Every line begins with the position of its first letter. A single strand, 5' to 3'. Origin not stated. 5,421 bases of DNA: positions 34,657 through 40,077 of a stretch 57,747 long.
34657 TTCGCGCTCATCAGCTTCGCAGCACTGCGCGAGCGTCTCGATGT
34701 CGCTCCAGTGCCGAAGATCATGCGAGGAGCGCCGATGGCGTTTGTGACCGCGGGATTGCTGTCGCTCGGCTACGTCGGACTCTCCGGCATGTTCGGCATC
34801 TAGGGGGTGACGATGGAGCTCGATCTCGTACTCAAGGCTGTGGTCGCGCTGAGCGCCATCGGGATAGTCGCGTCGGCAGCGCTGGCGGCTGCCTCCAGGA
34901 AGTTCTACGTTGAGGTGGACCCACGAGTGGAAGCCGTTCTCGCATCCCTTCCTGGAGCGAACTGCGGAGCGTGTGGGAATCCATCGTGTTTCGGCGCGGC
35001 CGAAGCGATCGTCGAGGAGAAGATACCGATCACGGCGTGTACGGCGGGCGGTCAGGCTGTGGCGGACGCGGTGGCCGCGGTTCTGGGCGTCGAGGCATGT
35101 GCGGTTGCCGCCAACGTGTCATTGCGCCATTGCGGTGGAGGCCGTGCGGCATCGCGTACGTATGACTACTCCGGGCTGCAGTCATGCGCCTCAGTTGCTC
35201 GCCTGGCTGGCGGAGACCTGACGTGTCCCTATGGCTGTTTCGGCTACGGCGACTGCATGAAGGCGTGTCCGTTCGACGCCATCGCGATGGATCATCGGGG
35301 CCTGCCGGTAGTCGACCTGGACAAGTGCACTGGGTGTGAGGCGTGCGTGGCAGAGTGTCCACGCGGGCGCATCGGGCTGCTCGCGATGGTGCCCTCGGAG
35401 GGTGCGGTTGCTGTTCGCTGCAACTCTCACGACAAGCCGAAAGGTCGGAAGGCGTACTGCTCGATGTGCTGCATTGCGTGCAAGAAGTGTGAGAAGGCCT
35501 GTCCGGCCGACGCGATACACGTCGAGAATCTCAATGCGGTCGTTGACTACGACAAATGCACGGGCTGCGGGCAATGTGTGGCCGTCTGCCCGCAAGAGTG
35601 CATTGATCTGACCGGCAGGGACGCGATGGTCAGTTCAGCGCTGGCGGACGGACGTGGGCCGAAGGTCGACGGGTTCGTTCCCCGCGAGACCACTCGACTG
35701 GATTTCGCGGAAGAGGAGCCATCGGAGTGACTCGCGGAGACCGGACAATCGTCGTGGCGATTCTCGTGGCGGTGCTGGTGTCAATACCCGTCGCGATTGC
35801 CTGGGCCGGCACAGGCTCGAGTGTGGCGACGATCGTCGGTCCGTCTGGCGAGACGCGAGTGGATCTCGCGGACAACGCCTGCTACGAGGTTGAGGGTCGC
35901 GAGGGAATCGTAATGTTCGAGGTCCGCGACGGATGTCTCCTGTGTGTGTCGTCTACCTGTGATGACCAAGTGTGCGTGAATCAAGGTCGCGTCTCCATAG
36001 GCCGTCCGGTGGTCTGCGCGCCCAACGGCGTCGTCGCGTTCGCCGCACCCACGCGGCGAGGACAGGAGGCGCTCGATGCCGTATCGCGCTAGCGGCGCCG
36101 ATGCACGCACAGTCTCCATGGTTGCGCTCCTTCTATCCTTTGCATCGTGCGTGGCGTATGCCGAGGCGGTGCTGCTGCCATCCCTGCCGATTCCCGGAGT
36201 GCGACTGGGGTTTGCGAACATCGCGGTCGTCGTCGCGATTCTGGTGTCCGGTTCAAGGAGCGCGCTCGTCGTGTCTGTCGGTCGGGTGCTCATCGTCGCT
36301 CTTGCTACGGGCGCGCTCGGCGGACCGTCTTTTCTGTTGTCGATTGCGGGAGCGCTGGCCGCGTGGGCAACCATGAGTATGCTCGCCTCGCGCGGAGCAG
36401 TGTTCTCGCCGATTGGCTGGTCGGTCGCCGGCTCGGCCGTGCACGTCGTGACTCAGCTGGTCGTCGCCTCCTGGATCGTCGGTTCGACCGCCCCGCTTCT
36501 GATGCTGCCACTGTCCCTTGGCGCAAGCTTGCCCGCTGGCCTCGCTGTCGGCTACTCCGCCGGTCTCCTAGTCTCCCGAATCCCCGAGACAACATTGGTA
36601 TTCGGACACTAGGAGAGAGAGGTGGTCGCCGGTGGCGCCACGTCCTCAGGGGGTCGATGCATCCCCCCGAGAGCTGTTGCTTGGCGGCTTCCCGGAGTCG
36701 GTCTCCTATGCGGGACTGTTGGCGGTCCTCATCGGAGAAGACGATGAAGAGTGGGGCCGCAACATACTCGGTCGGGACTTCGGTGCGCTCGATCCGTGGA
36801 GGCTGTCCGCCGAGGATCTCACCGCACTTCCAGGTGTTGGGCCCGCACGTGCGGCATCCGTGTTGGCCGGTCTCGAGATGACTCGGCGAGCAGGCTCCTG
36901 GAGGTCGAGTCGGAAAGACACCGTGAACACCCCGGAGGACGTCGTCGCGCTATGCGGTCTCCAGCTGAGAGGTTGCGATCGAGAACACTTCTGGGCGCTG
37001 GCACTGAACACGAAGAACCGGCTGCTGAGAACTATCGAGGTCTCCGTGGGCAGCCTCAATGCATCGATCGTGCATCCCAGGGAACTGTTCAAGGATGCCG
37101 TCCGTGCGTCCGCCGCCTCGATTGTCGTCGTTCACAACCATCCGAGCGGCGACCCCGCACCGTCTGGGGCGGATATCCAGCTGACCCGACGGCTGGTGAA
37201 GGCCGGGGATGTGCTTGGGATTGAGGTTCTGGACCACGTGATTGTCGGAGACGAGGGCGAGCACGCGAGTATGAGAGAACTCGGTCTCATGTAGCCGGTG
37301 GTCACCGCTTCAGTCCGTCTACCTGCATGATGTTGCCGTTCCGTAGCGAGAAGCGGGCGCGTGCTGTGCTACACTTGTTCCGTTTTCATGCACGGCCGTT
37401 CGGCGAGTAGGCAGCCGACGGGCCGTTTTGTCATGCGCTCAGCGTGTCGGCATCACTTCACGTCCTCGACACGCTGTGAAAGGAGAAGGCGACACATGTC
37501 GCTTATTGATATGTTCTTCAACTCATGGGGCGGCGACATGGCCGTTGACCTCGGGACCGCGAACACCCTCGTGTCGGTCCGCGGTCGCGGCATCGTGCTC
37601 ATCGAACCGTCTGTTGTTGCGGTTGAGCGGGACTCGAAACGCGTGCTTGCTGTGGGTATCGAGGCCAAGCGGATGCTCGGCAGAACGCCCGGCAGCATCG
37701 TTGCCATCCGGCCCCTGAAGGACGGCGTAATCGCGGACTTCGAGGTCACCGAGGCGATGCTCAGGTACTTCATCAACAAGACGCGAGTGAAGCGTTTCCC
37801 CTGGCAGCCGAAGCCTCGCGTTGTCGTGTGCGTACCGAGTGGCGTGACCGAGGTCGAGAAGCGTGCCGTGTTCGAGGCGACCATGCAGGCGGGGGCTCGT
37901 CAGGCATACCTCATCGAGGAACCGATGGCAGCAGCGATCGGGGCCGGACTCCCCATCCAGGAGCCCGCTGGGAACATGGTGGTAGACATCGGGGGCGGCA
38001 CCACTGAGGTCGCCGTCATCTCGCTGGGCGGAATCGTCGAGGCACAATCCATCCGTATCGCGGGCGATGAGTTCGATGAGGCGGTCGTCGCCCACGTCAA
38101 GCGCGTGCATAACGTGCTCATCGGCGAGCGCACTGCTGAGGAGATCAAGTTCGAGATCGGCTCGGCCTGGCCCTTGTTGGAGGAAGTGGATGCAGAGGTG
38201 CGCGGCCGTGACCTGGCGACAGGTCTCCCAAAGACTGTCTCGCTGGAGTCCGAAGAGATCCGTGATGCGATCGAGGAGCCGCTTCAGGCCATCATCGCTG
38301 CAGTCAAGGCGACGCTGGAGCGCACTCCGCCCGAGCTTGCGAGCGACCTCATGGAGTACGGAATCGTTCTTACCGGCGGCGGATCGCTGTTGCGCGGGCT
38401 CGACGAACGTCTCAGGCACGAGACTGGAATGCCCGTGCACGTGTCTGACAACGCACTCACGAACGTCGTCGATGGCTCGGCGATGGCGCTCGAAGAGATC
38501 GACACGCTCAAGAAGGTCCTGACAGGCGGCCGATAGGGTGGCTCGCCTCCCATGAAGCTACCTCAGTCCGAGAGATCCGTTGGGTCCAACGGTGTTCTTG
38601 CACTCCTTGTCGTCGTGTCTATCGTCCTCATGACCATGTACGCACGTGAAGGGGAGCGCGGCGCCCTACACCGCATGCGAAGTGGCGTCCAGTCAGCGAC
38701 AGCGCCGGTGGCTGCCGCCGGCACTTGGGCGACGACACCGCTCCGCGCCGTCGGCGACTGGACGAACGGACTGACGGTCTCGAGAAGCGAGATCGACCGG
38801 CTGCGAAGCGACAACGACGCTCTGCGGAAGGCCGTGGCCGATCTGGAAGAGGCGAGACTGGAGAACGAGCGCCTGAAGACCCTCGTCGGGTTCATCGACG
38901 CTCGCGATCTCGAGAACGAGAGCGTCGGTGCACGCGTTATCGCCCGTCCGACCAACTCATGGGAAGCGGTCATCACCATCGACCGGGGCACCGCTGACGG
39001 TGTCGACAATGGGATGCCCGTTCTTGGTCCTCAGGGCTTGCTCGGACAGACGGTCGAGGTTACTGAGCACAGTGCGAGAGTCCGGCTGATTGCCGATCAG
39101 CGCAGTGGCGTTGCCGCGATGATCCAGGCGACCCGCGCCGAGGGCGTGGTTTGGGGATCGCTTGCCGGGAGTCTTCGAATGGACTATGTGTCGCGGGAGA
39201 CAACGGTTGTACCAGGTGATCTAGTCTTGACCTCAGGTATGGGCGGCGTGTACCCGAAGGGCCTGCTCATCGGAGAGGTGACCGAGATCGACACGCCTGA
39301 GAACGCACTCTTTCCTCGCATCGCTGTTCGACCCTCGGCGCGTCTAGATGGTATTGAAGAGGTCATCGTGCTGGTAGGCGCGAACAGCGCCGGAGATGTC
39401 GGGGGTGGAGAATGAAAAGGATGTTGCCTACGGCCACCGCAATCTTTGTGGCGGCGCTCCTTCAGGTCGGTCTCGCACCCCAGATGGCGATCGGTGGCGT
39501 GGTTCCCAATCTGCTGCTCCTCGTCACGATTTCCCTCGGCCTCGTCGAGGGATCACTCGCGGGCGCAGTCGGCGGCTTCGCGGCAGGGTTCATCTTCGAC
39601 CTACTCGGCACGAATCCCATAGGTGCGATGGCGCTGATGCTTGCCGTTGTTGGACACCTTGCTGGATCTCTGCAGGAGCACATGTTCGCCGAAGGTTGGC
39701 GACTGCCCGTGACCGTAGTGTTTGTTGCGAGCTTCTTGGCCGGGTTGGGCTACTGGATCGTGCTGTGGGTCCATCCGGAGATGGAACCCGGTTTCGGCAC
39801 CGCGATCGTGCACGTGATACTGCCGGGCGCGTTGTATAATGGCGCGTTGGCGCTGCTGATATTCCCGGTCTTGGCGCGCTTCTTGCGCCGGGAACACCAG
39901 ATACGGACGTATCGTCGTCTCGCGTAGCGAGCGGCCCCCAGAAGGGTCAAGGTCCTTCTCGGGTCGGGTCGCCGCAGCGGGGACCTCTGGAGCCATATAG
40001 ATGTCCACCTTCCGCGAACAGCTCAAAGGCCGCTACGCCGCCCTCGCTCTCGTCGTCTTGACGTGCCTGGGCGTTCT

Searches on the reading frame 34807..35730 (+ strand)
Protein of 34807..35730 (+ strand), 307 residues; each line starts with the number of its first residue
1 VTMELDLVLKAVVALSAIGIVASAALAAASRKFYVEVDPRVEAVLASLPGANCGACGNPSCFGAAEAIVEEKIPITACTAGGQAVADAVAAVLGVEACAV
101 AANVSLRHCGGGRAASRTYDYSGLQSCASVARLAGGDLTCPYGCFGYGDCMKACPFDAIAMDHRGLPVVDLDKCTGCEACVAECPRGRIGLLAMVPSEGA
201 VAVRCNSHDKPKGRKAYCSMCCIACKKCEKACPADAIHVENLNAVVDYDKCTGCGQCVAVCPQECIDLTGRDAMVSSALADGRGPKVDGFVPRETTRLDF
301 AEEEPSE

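Call 20: search_protein_families(library=pfam, proteins=[window:34807-35730:+], max_evalue=0.00001)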
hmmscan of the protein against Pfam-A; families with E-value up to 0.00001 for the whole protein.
window:34807-35730:+ (307 aa): 11 families
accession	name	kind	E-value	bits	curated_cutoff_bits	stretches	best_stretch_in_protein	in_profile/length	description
PF00037.32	Fer4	-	3.8e-17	61.8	21.1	2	245-266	2-23/24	4Fe-4S binding domain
PF13237.11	Fer4_10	-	6.7e-15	55.2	25.5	2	221-262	8-53/53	4Fe-4S dicluster domain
PF12838.12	Fer4_7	-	7.9e-15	55.5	27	2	222-264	2-51/52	4Fe-4S dicluster domain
PF14697.11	Fer4_21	-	1.1e-14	54.7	35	2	144-185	8-52/59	4Fe-4S dicluster domain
PF12837.12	Fer4_6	-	2.5e-14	52.9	25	1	167-189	2-24/24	4Fe-4S binding domain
PF13187.11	Fer4_9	-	1.5e-12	47.7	27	2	222-266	2-52/52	4Fe-4S dicluster domain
PF12797.12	Fer4_2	-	3.4e-11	42.7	24.5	1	245-262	4-21/22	4Fe-4S binding domain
PF04060.18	FeS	-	6.9e-11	42.1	23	1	48-79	1-32/33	Putative Fe-S cluster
PF25160.1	LdpA_Fe-S-bd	-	1.2e-08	35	27.6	1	221-268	1-45/49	LdpA Fe-S cluster-binding domain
PF13484.11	Fer4_16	-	5.7e-08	33.9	30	0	173-234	1-65/66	4Fe-4S double cluster binding domain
PF13459.11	Fer4_15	-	5.1e-06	27.5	22.4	0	245-271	2-27/66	4Fe-4S single cluster domain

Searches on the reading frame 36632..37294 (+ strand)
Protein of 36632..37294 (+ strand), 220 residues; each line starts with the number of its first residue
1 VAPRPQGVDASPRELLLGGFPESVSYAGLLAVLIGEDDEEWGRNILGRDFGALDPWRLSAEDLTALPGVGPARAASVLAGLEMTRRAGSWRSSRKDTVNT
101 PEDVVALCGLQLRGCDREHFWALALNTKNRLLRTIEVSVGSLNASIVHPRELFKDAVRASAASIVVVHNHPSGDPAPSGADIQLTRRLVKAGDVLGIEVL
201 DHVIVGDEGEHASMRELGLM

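Call 22: search_protein_families(library=pfam, proteins=[window:36632-37294:+], max_evalue=0.00001)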
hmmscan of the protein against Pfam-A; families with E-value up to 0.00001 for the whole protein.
window:36632-37294:+ (220 aa): 1 family
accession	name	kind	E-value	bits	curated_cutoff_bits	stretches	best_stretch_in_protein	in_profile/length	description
PF04002.20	RadC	-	4.5e-44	149.7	22.1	1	99-218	2-120/121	RadC-like JAB domain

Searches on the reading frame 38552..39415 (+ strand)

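Call 22: search_protein_families(library=pfam, proteins=[window:38552-39415:+], max_evalue=0.00001)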
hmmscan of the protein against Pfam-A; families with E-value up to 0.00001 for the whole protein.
window:38552-39415:+ (287 aa): 1 family
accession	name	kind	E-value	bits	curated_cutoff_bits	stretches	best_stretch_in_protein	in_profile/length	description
PF04085.20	MreC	-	1.1e-44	152.2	28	1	129-274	1-146/147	Rod shape-determining protein MreC, barrel core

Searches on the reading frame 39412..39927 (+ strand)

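Call 22: search_protein_families(library=pfam, proteins=[window:39412-39927:+], max_evalue=0.00001)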
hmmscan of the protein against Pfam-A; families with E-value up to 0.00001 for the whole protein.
window:39412-39927:+ (171 aa): 1 family
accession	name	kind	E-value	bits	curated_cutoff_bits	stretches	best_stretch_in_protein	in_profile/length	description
PF04093.17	MreD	-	2.4e-12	47.7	24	1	11-160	14-157/158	rod shape-determining protein MreD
